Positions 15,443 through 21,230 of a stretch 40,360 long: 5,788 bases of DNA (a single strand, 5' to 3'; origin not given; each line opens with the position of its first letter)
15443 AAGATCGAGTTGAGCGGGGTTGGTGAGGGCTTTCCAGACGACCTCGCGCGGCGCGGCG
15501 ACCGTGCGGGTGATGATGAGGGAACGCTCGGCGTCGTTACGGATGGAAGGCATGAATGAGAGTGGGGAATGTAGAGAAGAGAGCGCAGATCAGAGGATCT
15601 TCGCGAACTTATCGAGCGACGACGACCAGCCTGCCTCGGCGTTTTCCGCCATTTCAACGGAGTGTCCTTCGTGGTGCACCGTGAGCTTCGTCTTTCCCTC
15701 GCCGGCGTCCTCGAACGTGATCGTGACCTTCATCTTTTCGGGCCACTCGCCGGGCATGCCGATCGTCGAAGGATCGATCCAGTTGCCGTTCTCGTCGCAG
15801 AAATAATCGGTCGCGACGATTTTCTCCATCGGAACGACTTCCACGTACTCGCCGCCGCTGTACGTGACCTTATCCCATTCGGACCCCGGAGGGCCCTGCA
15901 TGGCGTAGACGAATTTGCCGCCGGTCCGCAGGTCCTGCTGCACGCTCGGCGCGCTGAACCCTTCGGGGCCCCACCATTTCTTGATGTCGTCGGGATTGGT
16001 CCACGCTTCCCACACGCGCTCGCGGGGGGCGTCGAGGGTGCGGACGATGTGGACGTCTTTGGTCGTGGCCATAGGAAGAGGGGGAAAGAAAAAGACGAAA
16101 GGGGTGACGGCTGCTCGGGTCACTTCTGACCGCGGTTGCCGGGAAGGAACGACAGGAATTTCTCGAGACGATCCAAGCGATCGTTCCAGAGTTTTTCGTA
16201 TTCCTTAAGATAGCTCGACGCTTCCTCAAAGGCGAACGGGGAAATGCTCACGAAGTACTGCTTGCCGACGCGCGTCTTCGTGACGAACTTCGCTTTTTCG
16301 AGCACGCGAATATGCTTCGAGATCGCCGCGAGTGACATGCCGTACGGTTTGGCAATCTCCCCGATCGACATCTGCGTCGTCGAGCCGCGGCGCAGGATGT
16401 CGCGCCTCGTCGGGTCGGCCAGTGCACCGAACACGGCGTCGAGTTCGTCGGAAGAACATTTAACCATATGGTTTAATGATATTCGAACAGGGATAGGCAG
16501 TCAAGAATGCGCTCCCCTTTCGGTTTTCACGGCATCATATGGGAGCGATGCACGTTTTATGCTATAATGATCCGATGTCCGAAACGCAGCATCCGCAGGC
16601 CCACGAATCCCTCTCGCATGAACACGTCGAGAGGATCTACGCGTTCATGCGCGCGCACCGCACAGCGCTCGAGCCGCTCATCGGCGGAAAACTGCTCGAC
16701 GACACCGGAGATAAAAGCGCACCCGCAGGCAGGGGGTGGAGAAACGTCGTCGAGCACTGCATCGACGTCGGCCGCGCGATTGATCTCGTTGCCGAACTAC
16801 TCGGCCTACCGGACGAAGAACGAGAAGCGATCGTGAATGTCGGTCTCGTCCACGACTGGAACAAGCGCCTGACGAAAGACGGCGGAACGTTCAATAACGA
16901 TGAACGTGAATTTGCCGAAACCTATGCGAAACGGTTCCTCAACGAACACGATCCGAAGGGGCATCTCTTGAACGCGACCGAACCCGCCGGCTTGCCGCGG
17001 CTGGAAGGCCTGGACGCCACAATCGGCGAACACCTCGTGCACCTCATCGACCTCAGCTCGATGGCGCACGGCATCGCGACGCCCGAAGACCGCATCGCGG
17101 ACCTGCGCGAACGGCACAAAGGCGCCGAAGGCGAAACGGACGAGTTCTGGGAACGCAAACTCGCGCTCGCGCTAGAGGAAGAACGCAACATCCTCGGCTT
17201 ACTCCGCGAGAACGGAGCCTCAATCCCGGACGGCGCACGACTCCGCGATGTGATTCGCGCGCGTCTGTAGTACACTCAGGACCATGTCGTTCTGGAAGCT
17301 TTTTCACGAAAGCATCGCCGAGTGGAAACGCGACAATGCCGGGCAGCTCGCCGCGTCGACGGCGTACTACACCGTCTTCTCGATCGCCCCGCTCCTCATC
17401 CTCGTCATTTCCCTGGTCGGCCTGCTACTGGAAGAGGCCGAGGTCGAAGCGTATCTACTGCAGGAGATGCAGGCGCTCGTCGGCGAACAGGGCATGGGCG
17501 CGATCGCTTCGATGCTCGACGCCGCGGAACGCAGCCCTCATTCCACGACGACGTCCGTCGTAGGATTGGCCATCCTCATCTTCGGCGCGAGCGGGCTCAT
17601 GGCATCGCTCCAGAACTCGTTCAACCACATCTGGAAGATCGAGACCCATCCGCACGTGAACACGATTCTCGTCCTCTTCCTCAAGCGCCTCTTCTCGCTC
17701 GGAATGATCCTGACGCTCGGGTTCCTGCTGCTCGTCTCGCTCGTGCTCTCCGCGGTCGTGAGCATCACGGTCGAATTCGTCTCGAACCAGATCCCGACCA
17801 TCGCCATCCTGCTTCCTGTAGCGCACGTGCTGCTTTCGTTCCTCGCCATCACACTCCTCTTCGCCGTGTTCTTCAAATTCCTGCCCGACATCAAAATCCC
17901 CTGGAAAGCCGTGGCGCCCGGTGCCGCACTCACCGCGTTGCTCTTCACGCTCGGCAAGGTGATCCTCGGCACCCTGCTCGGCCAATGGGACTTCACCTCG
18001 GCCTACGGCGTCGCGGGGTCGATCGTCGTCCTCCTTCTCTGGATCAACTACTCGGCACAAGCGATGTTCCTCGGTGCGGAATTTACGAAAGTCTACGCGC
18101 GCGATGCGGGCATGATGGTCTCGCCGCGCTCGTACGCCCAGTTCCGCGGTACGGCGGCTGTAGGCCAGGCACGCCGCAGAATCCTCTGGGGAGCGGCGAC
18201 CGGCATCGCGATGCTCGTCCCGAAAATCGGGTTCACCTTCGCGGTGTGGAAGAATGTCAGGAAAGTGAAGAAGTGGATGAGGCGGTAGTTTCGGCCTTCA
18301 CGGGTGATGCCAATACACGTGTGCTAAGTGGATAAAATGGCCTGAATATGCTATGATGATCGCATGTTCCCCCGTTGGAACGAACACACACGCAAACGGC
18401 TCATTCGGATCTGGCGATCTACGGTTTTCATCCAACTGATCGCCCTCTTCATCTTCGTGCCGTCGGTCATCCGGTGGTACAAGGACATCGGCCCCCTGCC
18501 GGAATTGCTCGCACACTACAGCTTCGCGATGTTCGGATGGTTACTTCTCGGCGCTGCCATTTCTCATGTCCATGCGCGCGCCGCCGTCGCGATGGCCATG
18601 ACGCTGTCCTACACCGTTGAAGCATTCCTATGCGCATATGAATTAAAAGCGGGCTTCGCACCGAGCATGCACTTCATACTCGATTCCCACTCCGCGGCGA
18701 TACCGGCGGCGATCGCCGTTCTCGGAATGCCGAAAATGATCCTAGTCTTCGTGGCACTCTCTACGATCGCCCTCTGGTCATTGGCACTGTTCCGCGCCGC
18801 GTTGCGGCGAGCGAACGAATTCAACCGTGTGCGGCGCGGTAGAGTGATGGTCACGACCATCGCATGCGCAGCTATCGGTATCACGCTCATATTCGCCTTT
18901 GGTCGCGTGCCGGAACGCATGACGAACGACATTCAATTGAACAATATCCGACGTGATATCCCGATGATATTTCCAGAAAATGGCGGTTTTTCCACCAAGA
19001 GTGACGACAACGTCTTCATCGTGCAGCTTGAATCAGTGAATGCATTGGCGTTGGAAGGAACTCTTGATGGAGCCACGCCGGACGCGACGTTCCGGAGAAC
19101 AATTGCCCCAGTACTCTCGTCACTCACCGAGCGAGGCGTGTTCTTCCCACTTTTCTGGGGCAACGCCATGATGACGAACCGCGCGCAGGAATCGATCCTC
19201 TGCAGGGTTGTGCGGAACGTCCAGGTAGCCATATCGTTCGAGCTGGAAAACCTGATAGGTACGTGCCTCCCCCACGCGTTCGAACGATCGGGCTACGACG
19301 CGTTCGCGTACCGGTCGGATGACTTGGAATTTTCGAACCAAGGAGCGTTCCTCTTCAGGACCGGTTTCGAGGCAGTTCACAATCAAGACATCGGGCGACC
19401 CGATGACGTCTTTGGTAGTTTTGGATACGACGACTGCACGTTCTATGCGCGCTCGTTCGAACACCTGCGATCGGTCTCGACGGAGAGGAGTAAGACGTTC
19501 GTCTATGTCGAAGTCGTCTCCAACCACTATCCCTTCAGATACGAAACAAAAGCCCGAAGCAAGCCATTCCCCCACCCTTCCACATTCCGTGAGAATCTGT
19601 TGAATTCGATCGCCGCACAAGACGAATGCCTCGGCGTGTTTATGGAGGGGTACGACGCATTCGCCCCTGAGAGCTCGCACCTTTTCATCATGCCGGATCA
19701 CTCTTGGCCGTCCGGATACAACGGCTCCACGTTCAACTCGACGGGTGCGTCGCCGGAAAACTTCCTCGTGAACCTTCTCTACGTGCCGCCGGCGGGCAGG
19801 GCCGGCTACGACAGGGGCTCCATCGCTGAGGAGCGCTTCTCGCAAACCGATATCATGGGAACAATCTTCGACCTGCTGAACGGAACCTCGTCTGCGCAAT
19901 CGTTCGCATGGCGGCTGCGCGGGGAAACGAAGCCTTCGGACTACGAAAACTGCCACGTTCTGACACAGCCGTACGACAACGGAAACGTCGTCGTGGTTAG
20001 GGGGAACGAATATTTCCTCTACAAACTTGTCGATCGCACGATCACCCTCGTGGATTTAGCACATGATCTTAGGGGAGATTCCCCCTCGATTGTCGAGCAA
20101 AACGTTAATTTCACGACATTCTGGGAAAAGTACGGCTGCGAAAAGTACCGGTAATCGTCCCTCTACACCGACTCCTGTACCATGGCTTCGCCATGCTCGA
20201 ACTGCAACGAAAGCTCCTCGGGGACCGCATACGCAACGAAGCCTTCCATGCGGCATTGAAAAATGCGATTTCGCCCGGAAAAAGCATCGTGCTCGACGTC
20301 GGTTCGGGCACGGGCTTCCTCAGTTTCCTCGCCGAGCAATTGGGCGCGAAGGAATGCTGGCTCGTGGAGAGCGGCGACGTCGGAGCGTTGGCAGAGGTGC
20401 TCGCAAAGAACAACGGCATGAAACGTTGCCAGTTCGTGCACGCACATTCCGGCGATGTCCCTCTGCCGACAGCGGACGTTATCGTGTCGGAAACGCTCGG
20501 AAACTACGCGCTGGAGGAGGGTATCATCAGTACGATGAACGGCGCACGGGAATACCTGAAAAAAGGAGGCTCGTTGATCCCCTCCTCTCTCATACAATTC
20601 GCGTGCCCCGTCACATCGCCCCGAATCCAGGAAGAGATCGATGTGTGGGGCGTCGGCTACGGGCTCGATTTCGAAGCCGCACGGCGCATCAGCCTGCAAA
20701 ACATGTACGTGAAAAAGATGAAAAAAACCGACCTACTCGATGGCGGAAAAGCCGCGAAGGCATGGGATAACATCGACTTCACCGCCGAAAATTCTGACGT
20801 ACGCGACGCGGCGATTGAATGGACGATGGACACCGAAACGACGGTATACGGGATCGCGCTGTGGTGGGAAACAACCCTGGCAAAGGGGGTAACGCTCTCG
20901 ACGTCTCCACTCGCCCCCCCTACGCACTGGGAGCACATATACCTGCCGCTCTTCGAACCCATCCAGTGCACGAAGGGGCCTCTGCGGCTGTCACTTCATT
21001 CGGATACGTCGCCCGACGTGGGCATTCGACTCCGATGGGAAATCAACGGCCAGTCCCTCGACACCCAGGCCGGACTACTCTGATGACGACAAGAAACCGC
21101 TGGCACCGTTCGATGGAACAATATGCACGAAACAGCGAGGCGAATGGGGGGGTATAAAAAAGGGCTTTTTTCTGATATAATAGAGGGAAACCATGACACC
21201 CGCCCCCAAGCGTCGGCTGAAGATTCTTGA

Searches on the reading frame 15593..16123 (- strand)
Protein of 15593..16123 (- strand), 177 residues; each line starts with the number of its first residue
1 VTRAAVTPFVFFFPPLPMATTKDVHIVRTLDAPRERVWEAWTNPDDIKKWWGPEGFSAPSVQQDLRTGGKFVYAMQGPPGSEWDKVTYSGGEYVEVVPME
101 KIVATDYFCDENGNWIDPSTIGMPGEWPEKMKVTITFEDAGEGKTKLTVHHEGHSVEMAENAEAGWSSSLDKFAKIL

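Call 32: search_protein_families(library=pfam, proteins=[window:15593-16123:-], max_evalue=0.001)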
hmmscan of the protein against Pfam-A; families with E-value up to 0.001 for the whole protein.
window:15593-16123:- (177 aa): 1 family
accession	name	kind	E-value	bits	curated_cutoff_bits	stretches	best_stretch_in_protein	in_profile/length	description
PF08327.17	AHSA1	-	3.2e-30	105.4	22.1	1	31-177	1-124/125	Activator of Hsp90 ATPase homolog 1-like protein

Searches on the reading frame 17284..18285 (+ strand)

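Call 32: search_protein_families(library=pfam, proteins=[window:17284-18285:+], max_evalue=0.001)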
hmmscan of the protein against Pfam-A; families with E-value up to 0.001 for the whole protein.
window:17284-18285:+ (334 aa): 1 family
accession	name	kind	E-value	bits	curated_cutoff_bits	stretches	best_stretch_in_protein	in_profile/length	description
PF03631.20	Virul_fac_BrkB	-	1.6e-49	169.3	33.7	1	16-273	2-257/259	Virulence factor BrkB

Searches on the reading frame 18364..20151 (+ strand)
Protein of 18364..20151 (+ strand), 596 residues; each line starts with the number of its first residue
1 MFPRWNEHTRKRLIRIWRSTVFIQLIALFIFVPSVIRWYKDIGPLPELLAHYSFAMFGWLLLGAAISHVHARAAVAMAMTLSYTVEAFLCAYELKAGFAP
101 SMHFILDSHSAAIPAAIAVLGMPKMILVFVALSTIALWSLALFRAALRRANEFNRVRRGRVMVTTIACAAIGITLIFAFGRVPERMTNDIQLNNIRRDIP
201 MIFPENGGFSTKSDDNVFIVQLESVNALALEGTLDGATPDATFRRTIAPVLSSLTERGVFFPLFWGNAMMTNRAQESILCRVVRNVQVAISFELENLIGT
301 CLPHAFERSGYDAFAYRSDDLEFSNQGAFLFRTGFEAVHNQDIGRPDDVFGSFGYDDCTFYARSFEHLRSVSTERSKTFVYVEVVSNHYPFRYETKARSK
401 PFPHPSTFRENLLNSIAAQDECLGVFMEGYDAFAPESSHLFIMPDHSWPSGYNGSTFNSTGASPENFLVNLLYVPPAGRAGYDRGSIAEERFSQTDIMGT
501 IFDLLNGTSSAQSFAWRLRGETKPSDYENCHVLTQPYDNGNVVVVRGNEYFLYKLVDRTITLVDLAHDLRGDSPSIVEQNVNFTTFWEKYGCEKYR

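Call 32: search_protein_families(library=pfam, proteins=[window:18364-20151:+], max_evalue=0.001)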
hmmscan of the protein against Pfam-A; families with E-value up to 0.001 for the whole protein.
window:18364-20151:+ (596 aa): 1 family
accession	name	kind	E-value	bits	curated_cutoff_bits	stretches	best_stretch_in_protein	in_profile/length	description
PF00884.28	Sulfatase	-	3.8e-12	46.6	25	1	216-506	2-300/301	Sulfatase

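Call 54: search_solved_structures(query=window:18364-20151:+, max_evalue=0.001)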
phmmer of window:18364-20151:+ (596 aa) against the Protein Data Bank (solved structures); distinct sequences matched with E-value up to 0.001: 2.
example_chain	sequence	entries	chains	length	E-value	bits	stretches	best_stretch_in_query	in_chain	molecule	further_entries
3lxq_A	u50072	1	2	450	0.0002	23.1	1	304-432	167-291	Uncharacterized protein VP1736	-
4uop_A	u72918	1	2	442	0.00023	22.9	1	216-428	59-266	LIPOTEICHOIC ACID PRIMASE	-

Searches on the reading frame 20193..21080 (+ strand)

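Call 32: search_protein_families(library=pfam, proteins=[window:20193-21080:+], max_evalue=0.001)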
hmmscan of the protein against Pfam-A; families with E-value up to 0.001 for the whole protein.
window:20193-21080:+ (296 aa): 5 families
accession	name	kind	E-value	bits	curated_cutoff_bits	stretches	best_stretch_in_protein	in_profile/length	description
PF22528.1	PRMT_C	-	1.9e-08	34.9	27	1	138-249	8-121/164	Arginine methyltransferase oligomerization subdomain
PF06325.19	PrmA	-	1.4e-07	31.8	22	1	21-135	154-263/296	Ribosomal protein L11 methyltransferase (PrmA)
PF17286.7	PRMT5_C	-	2.9e-07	31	30.3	1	135-262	4-124/167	PRMT5 oligomerisation domain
PF13649.12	Methyltransf_25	-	3.6e-06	28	27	1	33-126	1-97/97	Methyltransferase domain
PF13847.12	Methyltransf_31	-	4.8e-06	26.8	27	1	32-131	6-110/145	Methyltransferase domain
